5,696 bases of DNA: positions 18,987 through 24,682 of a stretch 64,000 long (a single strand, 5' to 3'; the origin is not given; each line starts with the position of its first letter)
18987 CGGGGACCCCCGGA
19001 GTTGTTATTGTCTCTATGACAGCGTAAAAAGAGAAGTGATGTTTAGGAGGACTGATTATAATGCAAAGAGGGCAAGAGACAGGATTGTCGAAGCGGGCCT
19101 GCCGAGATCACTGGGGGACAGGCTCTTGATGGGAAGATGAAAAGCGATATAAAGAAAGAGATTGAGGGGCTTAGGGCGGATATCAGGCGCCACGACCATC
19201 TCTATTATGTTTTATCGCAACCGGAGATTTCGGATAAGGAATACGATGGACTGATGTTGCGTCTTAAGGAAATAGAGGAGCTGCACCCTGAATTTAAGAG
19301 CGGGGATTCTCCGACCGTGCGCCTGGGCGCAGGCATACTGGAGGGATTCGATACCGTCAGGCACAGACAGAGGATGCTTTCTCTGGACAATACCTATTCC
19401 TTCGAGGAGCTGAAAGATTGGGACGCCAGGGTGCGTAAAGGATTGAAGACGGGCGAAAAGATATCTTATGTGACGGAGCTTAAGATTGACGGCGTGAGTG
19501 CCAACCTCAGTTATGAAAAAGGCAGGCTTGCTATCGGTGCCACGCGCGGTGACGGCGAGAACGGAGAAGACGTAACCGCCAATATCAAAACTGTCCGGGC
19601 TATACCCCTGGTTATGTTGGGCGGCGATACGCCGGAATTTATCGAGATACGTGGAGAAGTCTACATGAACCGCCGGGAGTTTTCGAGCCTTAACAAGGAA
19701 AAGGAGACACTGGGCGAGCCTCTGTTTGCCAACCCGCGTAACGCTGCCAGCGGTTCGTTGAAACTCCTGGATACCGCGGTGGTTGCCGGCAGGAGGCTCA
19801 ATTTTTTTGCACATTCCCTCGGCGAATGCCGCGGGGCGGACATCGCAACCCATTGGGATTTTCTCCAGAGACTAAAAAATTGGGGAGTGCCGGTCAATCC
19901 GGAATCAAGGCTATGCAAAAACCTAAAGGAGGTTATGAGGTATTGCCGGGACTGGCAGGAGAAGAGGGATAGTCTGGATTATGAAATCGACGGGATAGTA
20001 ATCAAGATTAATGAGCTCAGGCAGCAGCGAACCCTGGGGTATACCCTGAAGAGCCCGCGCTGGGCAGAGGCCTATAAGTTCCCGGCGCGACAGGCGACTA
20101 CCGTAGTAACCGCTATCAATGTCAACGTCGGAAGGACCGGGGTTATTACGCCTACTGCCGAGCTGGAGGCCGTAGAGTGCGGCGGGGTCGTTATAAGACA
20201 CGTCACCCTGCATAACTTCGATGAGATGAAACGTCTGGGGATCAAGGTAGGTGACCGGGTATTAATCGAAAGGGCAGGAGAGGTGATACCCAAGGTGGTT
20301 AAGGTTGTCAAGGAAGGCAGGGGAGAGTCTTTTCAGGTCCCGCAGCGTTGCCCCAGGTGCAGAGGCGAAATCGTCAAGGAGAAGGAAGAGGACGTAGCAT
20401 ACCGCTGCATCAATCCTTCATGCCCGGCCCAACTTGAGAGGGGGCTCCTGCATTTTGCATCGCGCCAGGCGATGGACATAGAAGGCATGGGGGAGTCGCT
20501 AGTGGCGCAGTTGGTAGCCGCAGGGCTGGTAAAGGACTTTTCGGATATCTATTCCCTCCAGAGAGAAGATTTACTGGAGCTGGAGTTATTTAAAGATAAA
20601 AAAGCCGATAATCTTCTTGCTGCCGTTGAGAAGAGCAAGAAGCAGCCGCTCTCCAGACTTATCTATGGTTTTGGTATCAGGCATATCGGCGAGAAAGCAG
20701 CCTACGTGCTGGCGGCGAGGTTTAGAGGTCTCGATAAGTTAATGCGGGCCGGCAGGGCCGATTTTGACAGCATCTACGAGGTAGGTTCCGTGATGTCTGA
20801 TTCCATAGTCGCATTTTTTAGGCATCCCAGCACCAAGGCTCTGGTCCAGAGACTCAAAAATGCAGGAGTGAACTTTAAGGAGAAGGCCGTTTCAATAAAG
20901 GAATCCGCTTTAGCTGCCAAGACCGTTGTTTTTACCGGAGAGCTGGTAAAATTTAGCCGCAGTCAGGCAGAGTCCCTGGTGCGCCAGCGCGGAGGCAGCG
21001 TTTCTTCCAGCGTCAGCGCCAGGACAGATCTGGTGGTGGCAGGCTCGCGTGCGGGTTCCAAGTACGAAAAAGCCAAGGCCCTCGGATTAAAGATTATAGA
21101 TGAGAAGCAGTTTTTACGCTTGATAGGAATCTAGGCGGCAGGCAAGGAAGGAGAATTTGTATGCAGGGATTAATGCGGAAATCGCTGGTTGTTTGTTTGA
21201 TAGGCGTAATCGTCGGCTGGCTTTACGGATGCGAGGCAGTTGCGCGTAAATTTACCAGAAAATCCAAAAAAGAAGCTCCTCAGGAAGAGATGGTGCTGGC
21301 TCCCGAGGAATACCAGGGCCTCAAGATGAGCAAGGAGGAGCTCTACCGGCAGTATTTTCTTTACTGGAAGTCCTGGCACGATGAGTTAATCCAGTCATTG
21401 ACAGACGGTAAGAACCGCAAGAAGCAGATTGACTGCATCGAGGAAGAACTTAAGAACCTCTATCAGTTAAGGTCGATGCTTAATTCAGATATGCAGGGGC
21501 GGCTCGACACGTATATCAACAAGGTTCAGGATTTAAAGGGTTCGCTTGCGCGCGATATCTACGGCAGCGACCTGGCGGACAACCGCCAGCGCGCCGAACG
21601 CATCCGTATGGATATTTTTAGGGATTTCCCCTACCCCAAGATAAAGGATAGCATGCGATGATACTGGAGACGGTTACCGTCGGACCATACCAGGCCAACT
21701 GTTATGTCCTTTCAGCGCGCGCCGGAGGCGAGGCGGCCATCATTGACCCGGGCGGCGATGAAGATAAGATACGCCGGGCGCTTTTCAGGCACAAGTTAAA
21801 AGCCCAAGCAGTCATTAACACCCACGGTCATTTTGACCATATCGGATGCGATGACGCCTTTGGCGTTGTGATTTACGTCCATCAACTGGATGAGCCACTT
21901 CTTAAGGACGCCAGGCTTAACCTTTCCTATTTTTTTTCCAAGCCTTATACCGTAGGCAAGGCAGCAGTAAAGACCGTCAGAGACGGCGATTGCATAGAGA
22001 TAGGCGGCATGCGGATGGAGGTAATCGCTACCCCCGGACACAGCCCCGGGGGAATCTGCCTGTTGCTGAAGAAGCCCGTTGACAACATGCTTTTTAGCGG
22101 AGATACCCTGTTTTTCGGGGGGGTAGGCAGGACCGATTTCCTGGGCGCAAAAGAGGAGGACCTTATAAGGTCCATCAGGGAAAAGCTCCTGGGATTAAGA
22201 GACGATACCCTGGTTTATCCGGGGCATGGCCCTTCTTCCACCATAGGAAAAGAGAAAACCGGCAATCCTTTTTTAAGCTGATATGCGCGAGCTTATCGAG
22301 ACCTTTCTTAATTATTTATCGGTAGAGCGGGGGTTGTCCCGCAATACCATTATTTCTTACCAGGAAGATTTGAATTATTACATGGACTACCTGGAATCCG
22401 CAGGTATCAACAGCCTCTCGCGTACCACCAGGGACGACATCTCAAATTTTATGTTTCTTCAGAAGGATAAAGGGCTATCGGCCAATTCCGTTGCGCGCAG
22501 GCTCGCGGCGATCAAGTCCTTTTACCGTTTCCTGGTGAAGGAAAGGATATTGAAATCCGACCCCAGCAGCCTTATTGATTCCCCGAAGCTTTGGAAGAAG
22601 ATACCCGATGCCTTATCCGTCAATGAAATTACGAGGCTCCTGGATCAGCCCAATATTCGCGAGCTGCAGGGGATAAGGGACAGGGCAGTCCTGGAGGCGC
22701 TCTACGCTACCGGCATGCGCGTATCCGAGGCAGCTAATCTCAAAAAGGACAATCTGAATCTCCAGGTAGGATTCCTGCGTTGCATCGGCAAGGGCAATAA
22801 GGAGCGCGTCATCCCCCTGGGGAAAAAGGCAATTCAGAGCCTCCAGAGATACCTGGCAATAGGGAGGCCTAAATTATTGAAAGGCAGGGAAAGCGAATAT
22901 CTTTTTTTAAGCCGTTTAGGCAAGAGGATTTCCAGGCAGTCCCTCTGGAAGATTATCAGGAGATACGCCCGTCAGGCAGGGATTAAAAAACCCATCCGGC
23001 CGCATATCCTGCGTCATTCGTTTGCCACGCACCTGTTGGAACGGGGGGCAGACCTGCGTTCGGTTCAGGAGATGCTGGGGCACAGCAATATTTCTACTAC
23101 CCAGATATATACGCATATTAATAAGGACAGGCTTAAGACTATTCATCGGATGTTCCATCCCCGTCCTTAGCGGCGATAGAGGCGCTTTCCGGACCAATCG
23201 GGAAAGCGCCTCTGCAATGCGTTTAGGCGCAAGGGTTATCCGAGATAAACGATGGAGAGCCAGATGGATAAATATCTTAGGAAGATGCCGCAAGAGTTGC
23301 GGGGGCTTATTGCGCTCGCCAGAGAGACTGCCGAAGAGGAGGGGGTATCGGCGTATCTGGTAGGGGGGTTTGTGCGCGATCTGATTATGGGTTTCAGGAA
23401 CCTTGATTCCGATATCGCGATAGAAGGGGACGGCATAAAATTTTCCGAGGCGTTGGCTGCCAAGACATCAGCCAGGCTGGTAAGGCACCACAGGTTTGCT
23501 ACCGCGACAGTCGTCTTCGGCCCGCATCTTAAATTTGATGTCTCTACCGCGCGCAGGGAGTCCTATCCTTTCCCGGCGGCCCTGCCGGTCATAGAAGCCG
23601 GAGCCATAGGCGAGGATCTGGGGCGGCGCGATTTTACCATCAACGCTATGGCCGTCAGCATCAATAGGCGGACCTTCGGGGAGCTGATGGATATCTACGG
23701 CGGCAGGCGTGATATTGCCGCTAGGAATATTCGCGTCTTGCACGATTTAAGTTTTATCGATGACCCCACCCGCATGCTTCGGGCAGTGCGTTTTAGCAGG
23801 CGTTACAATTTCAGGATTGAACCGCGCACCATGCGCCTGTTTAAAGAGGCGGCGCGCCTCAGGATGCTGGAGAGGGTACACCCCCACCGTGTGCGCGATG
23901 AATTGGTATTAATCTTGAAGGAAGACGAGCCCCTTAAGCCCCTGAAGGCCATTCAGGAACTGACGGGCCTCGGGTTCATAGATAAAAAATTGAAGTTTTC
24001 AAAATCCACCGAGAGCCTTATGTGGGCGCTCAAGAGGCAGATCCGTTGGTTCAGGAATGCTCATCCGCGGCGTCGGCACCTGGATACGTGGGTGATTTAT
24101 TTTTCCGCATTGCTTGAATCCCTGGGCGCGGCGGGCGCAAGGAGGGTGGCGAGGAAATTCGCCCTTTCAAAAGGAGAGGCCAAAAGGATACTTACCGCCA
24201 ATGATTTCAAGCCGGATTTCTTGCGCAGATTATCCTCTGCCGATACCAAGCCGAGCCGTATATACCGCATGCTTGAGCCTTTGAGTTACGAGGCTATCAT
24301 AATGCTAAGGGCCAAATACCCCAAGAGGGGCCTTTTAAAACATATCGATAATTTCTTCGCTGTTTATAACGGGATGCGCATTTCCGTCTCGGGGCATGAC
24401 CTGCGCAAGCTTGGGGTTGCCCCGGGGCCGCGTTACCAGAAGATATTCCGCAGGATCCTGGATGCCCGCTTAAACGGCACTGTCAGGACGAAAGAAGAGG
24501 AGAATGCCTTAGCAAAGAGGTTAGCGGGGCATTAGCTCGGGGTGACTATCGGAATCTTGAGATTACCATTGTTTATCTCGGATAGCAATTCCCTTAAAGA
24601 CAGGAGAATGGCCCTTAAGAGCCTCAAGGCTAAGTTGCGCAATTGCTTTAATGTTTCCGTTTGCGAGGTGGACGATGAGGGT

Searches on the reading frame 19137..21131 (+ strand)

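Call 93: search_protein_families(library=ncbifam, proteins=[window:19137-21131:+], max_evalue=1e-30)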
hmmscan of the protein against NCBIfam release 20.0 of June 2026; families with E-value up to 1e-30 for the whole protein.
window:19137-21131:+ (665 aa): 5 families
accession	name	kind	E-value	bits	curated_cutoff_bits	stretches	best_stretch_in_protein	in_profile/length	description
NF005932.1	PRK07956.1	equivalog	5.1e-250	831.5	369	1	8-663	2-664/664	NAD-dependent DNA ligase LigA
TIGR00575.1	dnlj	equivalog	1.5e-240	800.1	444.45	1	12-659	1-652/652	NAD-dependent DNA ligase LigA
NF010931.0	PRK14351.1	equivalog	4.2e-188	627.1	1051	1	5-663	32-682/692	NAD-dependent DNA ligase LigA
NF010930.0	PRK14350.1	equivalog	1.9e-130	436.3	652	1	1-655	1-657/669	NAD-dependent DNA ligase LigA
NF005987.0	PRK08097.1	equivalog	3.3e-56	190.9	498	1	4-579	29-558/562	NAD-dependent DNA ligase LigB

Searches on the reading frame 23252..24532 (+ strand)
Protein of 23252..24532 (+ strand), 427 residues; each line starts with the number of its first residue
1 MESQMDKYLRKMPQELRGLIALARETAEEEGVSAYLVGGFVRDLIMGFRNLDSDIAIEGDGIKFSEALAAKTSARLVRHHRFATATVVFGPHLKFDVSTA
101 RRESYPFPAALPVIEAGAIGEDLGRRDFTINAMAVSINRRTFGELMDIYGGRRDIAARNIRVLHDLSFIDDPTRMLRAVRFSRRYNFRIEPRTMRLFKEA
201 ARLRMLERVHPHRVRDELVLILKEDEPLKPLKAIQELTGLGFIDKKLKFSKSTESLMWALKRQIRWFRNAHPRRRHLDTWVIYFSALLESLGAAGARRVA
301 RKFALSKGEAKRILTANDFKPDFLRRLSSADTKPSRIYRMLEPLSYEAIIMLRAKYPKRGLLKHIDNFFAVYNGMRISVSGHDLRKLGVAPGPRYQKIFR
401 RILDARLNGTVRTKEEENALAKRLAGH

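Call 93: search_protein_families(library=ncbifam, proteins=[window:23252-24532:+], max_evalue=1e-30)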
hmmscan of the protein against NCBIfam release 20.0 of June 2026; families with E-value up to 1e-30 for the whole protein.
window:23252-24532:+ (427 aa): 2 families
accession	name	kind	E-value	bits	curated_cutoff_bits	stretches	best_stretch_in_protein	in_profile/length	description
NF041569.1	A-tRNAntase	equivalog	1.2e-91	308.3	1440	1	26-426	474-878/880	A-adding tRNA nucleotidyltransferase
TIGR02692.1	tRNA_CCA_actino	equivalog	4.5e-31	108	438.8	0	25-234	21-230/466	CCA tRNA nucleotidyltransferase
